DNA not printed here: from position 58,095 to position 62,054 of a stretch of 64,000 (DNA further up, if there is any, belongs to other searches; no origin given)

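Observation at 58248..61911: JARID/KDM5-architecture protein whose JmjC domain has lost both iron-binding histidines (JARID2-like pseudo-demethylase?)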

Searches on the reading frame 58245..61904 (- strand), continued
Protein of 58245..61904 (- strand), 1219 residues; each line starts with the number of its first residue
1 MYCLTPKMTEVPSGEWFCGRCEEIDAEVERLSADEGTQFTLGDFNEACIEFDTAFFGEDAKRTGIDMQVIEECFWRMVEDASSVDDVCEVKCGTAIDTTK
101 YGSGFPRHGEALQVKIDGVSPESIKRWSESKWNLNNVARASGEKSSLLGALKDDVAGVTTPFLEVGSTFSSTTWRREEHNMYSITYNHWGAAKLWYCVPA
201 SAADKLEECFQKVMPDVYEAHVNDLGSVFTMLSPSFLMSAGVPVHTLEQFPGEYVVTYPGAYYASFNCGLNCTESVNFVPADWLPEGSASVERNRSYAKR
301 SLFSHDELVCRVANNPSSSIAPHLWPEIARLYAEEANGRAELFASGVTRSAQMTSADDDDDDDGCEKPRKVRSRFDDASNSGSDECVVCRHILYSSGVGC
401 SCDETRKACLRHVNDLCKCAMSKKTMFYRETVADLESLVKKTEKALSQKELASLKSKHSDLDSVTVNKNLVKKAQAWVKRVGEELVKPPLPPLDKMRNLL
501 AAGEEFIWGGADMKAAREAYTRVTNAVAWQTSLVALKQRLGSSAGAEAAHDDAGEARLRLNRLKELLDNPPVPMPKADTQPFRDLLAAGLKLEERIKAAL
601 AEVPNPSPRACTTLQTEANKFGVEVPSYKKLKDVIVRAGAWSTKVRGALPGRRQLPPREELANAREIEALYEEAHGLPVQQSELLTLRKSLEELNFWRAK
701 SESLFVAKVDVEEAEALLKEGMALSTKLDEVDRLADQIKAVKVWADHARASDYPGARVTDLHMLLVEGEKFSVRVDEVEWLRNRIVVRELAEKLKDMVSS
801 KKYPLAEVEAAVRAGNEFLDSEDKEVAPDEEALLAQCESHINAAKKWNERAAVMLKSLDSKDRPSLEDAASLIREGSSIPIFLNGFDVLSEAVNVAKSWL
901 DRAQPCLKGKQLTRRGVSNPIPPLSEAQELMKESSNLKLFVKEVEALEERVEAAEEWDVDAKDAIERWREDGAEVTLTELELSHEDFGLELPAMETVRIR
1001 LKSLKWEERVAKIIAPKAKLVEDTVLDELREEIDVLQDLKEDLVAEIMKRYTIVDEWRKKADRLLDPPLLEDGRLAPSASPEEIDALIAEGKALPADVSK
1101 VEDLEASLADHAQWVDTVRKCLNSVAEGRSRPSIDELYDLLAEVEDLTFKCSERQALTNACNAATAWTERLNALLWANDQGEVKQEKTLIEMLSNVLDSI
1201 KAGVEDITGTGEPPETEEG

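Call 7: find_homologous_proteins(query=window:58245-61904:-, max_evalue=1e-20)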
Query window:58245-61904:- (1219 aa): 53 proteins with E <= 1e-20 among 8000 candidates.
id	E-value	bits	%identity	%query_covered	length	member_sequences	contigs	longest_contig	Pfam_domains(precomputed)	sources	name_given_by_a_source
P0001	0.0e+0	2739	100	100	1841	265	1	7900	PF02928.22,PF02373.29,PF08429.17,PF21323.3,PF00628.36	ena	-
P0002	0.0e+0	2125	76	100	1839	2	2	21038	PF02928.22,PF02373.29,PF08429.17,PF00628.36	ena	-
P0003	0.0e+0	2100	75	100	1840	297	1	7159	PF02928.22,PF02373.29,PF08429.17,PF00628.36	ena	-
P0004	0.0e+0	2044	73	100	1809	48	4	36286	PF02928.22,PF02373.29,PF08429.17,PF21323.3,PF00628.36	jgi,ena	-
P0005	0.0e+0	1979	72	100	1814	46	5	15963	PF02928.22,PF02373.29,PF08429.17,PF00628.36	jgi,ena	-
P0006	2.2e-184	633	41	44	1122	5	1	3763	PF02928.22,PF02373.29,PF08429.17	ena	-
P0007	3.3e-165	570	36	42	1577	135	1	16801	PF02928.22,PF02373.29,PF08429.17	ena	-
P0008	3.1e-109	385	28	79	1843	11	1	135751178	PF02928.22,PF02373.29,PF02375.24,PF08429.17,PF01388.28,PF00628.36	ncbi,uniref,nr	ncbi:Lysine-specific demethylase rbr-2 [Heracleum sosnowskyi]|uniref:Lysine-specific demethylase rbr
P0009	8.9e-107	376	29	79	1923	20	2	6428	PF02928.22,PF02373.29,PF02375.24,PF08429.17,PF21323.3,PF01388.28,PF00628.36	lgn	-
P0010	4.5e-104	368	27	79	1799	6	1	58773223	PF02928.22,PF02373.29,PF02375.24,PF08429.17,PF01388.28,PF00628.36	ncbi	ncbi:hypothetical protein ACET3Z_006794 [Daucus carota]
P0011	4.4e-103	364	27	96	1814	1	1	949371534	PF02928.22,PF02373.29,PF02375.24,PF08429.17,PF01388.28,PF00628.36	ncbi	ncbi:hypothetical protein KI387_013262, partial [Taxus chinensis]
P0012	2.9e-102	362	27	96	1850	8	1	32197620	PF02928.22,PF02373.29,PF02375.24,PF08429.17,PF01388.28,PF00628.36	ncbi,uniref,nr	ncbi:lysine-specific demethylase JMJ17 isoform X2 [Ziziphus jujuba]|uniref:Lysine-specific demethyla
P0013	3.9e-102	361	30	79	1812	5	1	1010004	PF02928.22,PF02373.29,PF02375.24,PF08429.17,PF21323.3,PF01388.28,PF00628.36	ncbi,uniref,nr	ncbi:Lysine-specific demethylase 5A [Morus notabilis]|uniref:Lysine-specific demethylase 5A n=1 Tax=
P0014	1.3e-100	356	29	79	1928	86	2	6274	PF02928.22,PF02373.29,PF02375.24,PF08429.17,PF21323.3,PF01388.28,PF00628.36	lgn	-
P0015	2.0e-100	355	28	79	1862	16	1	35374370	PF02928.22,PF02373.29,PF02375.24,PF08429.17,PF01388.28,PF00628.36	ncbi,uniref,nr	ncbi:hypothetical protein RND71_042902 [Anisodus tanguticus]|uniref:[Histone H3]-trimethyl-L-lysine(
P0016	4.3e-100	354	28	79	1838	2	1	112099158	PF02928.22,PF02373.29,PF02375.24,PF08429.17,PF21323.3,PF01388.28,PF00628.36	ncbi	ncbi:hypothetical protein UlMin_002258 [Ulmus minor]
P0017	2.3e-99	352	29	79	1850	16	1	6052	PF02928.22,PF02373.29,PF02375.24,PF08429.17,PF01388.28,PF00628.36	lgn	-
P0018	4.0e-99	351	28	79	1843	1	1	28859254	PF02928.22,PF02373.29,PF02375.24,PF08429.17,PF01388.28,PF00628.36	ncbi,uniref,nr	ncbi:lysine-specific demethylase JMJ17 [Argentina anserina]|uniref:lysine-specific demethylase JMJ17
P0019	1.1e-98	350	26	98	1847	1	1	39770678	PF02928.22,PF02373.29,PF02375.24,PF08429.17,PF21323.3,PF01388.28,PF00628.36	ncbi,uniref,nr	ncbi:lysine-specific demethylase JMJ17 isoform X3 [Corylus avellana]|uniref:lysine-specific demethyl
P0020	2.5e-98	348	28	79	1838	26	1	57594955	PF02928.22,PF02373.29,PF02375.24,PF08429.17,PF01388.28,PF00628.36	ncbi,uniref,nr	ncbi:uncharacterized protein LOC125843295 [Solanum stenotomum]|uniref:uncharacterized protein LOC125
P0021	4.2e-98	348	28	79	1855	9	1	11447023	PF02928.22,PF02373.29,PF02375.24,PF08429.17,PF01388.28,PF00628.36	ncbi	ncbi:Lysine-specific demethylase JMJ17 [Linum perenne]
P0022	1.5e-97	346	27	79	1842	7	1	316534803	PF02928.22,PF02373.29,PF02375.24,PF08429.17,PF01388.28,PF00628.36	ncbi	ncbi:lysine-specific demethylase 5A [Capsicum galapagoense]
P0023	5.7e-96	341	27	97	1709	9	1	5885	PF02928.22,PF02373.29,PF08429.17,PF00628.36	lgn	-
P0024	1.9e-95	339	28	79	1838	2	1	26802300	PF02928.22,PF02373.29,PF02375.24,PF08429.17,PF01388.28,PF00628.36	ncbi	ncbi:hypothetical protein ACLB2K_043611 [Fragaria x ananassa]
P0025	2.4e-94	335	27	78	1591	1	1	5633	PF02928.22,PF02373.29,PF08429.17,PF00628.36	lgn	-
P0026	3.4e-94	335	28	79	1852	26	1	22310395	PF02928.22,PF02373.29,PF02375.24,PF08429.17,PF01388.28,PF00628.36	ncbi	ncbi:unnamed protein product [Prunus brigantina]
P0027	5.0e-94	334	27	79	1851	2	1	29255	PF02928.22,PF02373.29,PF02375.24,PF08429.17,PF01388.28,PF00628.36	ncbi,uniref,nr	ncbi:Lysine-specific demethylase 5b [Thalictrum thalictroides]|uniref:Lysine-specific demethylase 5b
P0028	5.6e-94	334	27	79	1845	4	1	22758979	PF02928.22,PF02373.29,PF02375.24,PF08429.17,PF01388.28,PF00628.36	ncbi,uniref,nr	ncbi:uncharacterized protein LOC120271455 isoform X1 [Dioscorea cayenensis subsp. rotundata]|uniref:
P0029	1.8e-93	332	25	96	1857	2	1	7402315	PF02928.22,PF02373.29,PF02375.24,PF08429.17,PF01388.28,PF00628.36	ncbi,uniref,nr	ncbi:lysine-specific demethylase 5D-like [Chenopodium quinoa]|uniref:Lysine-specific demethylase 5B 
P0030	1.8e-93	332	28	79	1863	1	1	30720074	PF02928.22,PF02373.29,PF02375.24,PF08429.17,PF01388.28,PF00628.36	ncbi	ncbi:Lysine-specific demethylase JMJ17 [Linum grandiflorum]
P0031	1.2e-92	330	28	79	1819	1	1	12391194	PF02928.22,PF02373.29,PF02375.24,PF08429.17,PF01388.28,PF00628.36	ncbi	ncbi:unnamed protein product [Withania somnifera]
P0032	1.2e-92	330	28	79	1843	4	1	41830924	PF02928.22,PF02373.29,PF02375.24,PF08429.17,PF01388.28,PF00628.36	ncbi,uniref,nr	ncbi:lysine-specific demethylase JMJ17 isoform X3 [Mercurialis annua]|uniref:lysine-specific demethy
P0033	9.0e-92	327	25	97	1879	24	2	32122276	PF02928.22,PF02373.29,PF02375.24,PF08429.17,PF01388.28,PF00628.36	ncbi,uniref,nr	ncbi:lysine-specific demethylase JMJ17 isoform X5 [Oryza sativa Japonica Group]|uniref:lysine-specif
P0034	1.0e-90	323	33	50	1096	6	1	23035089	PF02928.22,PF02373.29,PF02375.24,PF01388.28,PF00628.36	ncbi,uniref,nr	ncbi:lysine-specific demethylase JMJ17 isoform X3 [Nymphaea colorata]|uniref:lysine-specific demethy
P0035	4.4e-86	308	25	99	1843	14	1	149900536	PF02928.22,PF02373.29,PF02375.24,PF08429.17,PF21323.3,PF01388.28,PF00628.36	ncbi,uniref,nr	ncbi:lysine-specific demethylase 5B isoform X1 [Arachis ipaensis]|uniref:lysine-specific demethylase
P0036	4.9e-68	248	33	36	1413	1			PF02928.22,PF02373.29,PF02375.24,PF08429.17,PF21323.3,PF01388.28,PF00628.36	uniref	uniref:[histone H3]-trimethyl-L-lysine(4) demethylase n=1 Tax=Petromyzon marinus TaxID=7757 RepID=S4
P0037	9.3e-68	247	27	61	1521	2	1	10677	PF02928.22,PF02373.29,PF02375.24,PF08429.17,PF21323.3,PF01388.28,PF00628.36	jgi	-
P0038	5.7e-67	245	27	79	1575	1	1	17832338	PF02928.22,PF02373.29,PF02375.24,PF08429.17,PF01388.28,PF00628.36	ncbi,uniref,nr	ncbi:transcription factor jumonji domain-containing protein [Prunus dulcis]|uniref:Transcription fac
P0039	7.4e-67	244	33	36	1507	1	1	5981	PF02928.22,PF02373.29,PF02375.24,PF08429.17,PF21323.3,PF01388.28,PF00628.36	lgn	-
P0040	1.2e-66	244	27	66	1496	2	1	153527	PF02928.22,PF02373.29,PF02375.24,PF08429.17,PF21323.3,PF01388.28,PF00628.36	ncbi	ncbi:hypothetical protein CEXT_172121, partial [Caerostris extrusa]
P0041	4.0e-66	242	34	36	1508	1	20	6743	PF02928.22,PF13831.13,PF02373.29,PF02375.24,PF08429.17,PF21323.3,PF01388.28,PF00628.36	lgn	-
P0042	1.6e-65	240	33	36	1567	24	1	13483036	PF02928.22,PF02373.29,PF02375.24,PF08429.17,PF21323.3,PF01388.28,PF00628.36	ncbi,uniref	ncbi:lysine-specific demethylase 5D-like isoform X2 [Petromyzon marinus]|uniref:lysine-specific deme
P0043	3.9e-63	232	38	25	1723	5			PF02373.29,PF02375.24,PF08429.17,PF01388.28,PF00628.36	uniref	uniref:[Histone H3]-trimethyl-L-lysine(4) demethylase n=1 Tax=Oryza meridionalis TaxID=40149 RepID=A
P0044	9.8e-62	227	33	36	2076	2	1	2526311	PF02928.22,PF02373.29,PF02375.24,PF08429.17,PF21323.3,PF01388.28,PF00628.36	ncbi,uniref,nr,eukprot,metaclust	ncbi:hypothetical protein CAOG_02348 [Capsaspora owczarzaki ATCC 30864]|uniref:hypothetical protein 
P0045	2.7e-54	203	32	38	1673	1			PF02373.29,PF02375.24,PF08429.17,PF01388.28,PF00628.36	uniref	uniref:[Histone H3]-trimethyl-L-lysine(4) demethylase n=1 Tax=Oryza glumipatula TaxID=40148 RepID=A0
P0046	3.0e-54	203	26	61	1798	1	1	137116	PF02928.22,PF02373.29,PF02375.24,PF08429.17,PF01388.28,PF00628.36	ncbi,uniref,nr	ncbi:Lid2 complex component lid2 [Podospora fimiseda]|uniref:Lid2 complex component lid2 n=1 Tax=Pod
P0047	6.0e-52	195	30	44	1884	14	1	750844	PF02928.22,PF02373.29,PF02375.24,PF08429.17,PF21323.3,PF01388.28,PF00628.36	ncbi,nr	ncbi:hypothetical protein AcV7_003336 [Taiwanofungus camphoratus]|nr:hypothetical protein AcV7_00333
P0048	3.2e-50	189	34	30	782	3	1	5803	PF02928.22,PF02373.29,PF08429.17,PF21323.3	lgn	-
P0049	4.0e-44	169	34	23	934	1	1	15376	PF02928.22,PF02373.29,PF08429.17,PF21323.3,PF00628.36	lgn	-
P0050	8.2e-43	165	30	39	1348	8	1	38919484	PF02928.22,PF02373.29,PF02375.24,PF08429.17,PF21323.3,PF01388.28,PF00628.36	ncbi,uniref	ncbi:hypothetical protein RB195_000336 [Necator americanus]|uniref:[Histone H3]-trimethyl-L-lysine(4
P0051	5.0e-39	152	32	26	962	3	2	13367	PF02373.29,PF02375.24,PF00628.36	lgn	-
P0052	1.5e-30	124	33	23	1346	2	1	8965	PF02373.29,PF02375.24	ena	-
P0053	6.6e-26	109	33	17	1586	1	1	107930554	PF00096.33,PF02373.29,PF02375.24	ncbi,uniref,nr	ncbi:lysine-specific demethylase ELF6 [Cornus florida]|uniref:lysine-specific demethylase ELF6 n=1 T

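Call 9: list_cluster_members(proteins=[P0001, P0002, P0003, P0004, P0005, P0006, P0007])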
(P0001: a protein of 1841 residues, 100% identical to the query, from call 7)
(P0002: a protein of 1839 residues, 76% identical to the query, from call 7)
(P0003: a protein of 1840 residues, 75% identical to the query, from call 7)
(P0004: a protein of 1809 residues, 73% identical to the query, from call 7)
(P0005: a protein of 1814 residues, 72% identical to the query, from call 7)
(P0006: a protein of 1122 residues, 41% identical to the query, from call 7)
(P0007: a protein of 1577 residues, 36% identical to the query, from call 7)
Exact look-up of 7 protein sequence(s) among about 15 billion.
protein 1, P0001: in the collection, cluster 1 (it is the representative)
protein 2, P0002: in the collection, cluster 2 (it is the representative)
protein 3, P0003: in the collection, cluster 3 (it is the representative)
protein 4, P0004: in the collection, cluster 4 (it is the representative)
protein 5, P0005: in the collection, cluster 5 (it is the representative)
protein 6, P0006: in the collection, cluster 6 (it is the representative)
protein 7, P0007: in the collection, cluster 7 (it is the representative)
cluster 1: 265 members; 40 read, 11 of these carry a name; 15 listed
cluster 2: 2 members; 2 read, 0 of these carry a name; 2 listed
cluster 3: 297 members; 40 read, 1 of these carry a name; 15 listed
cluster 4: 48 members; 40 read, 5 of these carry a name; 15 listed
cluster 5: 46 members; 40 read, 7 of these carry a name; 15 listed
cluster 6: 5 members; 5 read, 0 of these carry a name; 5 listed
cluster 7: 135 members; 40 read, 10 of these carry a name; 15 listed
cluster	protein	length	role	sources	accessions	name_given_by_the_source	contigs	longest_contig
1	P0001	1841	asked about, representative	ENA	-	-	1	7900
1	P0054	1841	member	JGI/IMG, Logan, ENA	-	hypothetical protein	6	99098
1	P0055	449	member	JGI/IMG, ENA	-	histone demethylase JARID1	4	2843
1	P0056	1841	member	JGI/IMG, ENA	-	histone demethylase JARID1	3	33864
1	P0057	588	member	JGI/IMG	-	histone demethylase JARID1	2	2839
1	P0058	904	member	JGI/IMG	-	histone demethylase JARID1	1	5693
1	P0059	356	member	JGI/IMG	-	histone demethylase JARID1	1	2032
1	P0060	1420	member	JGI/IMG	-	histone demethylase JARID1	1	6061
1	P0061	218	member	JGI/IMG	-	histone demethylase JARID1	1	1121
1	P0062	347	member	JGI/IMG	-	histone demethylase JARID1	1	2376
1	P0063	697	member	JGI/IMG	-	histone demethylase JARID1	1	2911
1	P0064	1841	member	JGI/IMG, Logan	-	histone demethylase JARID1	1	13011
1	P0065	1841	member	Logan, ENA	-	-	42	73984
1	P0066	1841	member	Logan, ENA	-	-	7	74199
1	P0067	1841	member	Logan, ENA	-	-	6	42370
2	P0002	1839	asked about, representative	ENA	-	-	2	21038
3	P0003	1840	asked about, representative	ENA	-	-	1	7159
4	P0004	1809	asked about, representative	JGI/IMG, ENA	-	-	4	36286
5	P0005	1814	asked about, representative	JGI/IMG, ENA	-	-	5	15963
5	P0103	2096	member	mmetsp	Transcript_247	Transcript_247/g.1037 ORF Transcript_247/g.1037 Transcript_247/m.1037 type:complete ...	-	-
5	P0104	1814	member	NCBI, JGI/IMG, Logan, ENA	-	-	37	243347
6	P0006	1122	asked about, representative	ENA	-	-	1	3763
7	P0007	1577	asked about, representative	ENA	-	-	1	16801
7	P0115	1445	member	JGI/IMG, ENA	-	hypothetical protein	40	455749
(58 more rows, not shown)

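Call 10: find_encoding_contigs(protein=P0001, flank=3000, max_places=4)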
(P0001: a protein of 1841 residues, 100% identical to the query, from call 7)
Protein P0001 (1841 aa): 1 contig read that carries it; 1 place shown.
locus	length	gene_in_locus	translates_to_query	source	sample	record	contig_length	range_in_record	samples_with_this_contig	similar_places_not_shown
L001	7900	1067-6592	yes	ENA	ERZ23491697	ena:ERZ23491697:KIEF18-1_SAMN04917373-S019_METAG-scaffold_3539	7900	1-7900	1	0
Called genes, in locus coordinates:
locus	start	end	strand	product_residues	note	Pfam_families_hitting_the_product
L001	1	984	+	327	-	?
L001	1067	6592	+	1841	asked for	PF02373:JmjC, PF21323:KDM5_C-hel (weak), PF02928:zf-C5HC2, PF08429:PLU-1, PF00628:PHD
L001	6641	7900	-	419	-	?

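Call 15: find_encoding_contigs(protein=P0007, flank=10000, max_places=2)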
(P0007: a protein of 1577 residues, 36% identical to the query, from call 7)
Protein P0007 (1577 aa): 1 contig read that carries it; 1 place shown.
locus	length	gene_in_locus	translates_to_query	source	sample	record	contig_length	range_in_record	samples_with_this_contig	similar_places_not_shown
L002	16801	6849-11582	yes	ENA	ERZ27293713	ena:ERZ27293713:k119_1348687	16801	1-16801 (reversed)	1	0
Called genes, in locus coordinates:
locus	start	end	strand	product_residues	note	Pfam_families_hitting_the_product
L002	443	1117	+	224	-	PF01619:Pro_dh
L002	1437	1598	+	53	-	PF01619:Pro_dh (weak)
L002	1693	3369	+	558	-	PF01619:Pro_dh, PF00171:Aldedh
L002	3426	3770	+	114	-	PF00171:Aldedh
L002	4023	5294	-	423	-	PF23381:Beta-prop_IFT122_1st, PF23414:Beta-prop_EML_2 (faint), PF24796:WDR55 (faint), PF24807:WD40_CDC20-Fz (faint), PF24814:WD40_Prp19 (weak), PF24817:WD40_WDHD1_1st, PF25175:Beta-prop_WDR5, PF00400:WD40 (weak), +4 more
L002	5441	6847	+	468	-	PF02375:JmjN, PF01388:ARID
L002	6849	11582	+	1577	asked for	PF02373:JmjC, PF02928:zf-C5HC2, PF08429:PLU-1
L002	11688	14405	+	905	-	PF00628:PHD (weak)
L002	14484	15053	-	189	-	PF00588:SpoU_methylase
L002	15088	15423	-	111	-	PF00588:SpoU_methylase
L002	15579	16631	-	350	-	-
